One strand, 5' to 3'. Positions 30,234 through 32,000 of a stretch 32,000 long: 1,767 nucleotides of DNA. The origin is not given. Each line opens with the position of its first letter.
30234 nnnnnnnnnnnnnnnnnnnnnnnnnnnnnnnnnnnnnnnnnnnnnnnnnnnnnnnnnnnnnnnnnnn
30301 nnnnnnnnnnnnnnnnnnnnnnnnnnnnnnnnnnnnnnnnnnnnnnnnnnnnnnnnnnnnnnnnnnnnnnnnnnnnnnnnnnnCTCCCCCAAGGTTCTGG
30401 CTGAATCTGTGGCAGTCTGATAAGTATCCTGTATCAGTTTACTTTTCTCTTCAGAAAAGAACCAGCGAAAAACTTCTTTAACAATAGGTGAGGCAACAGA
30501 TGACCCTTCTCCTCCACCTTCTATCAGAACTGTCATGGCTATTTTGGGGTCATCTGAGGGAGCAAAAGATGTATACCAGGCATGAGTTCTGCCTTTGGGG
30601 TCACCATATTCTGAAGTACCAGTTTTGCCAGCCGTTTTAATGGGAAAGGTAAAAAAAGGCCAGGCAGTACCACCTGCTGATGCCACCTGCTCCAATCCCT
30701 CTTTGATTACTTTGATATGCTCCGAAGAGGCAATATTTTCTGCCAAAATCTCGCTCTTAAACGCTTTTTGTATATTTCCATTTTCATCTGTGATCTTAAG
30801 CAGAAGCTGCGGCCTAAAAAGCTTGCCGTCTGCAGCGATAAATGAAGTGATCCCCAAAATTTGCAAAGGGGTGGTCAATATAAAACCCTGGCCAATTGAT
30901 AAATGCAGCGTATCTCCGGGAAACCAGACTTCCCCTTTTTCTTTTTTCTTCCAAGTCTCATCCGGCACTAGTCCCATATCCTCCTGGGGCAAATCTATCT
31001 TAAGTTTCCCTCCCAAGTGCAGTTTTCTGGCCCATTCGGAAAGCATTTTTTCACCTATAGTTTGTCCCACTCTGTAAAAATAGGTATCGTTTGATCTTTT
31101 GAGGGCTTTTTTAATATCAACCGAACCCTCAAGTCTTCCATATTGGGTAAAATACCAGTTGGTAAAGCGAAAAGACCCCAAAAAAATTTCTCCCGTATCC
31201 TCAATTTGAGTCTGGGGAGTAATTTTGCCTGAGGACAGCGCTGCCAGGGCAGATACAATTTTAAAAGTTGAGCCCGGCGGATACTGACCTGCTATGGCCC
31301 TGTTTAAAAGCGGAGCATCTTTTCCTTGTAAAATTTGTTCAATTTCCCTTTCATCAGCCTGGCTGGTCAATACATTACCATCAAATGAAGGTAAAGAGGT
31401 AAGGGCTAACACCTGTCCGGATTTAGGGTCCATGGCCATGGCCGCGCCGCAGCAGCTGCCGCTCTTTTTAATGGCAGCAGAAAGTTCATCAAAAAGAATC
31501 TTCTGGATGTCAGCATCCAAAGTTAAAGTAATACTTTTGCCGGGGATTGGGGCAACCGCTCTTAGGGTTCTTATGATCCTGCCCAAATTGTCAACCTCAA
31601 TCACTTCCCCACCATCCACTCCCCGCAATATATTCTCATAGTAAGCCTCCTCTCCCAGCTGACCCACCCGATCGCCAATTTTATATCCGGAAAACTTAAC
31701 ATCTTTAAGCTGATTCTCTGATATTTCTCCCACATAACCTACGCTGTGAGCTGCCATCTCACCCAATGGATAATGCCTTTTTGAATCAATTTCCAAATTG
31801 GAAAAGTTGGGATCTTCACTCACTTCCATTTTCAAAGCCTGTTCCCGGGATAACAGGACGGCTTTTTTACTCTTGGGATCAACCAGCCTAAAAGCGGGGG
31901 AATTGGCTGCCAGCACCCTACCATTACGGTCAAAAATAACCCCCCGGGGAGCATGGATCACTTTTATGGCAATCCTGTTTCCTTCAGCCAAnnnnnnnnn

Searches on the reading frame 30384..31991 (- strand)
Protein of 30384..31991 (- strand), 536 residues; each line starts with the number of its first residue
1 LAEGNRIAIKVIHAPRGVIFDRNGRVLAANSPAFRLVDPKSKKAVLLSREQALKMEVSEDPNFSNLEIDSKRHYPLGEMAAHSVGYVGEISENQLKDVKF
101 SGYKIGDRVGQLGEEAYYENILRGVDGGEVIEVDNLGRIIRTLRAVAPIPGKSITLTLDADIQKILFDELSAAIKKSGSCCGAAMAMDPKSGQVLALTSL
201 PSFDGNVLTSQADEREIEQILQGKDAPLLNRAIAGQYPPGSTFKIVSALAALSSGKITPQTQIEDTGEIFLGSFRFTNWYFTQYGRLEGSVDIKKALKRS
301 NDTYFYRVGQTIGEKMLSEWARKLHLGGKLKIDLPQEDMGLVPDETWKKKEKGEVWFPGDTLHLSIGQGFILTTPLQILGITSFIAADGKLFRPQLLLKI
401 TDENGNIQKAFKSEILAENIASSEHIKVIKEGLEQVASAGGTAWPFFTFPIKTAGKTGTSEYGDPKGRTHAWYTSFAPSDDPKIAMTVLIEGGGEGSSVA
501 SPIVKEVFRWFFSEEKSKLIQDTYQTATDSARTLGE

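Call 69: search_protein_families(library=pfam, proteins=[window:30384-31991:-], max_evalue=1)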
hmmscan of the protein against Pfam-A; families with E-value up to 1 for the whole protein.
window:30384-31991:- (536 aa): 2 families
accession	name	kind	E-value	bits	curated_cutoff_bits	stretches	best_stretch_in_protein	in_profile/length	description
PF00905.27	Transpeptidase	-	8.6e-63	212.7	22.1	1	182-508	1-298/299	Penicillin binding protein transpeptidase domain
PF03717.20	PBP_dimer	-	2.8e-29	103.2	24.4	2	65-143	101-179/180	Penicillin-binding Protein dimerisation domain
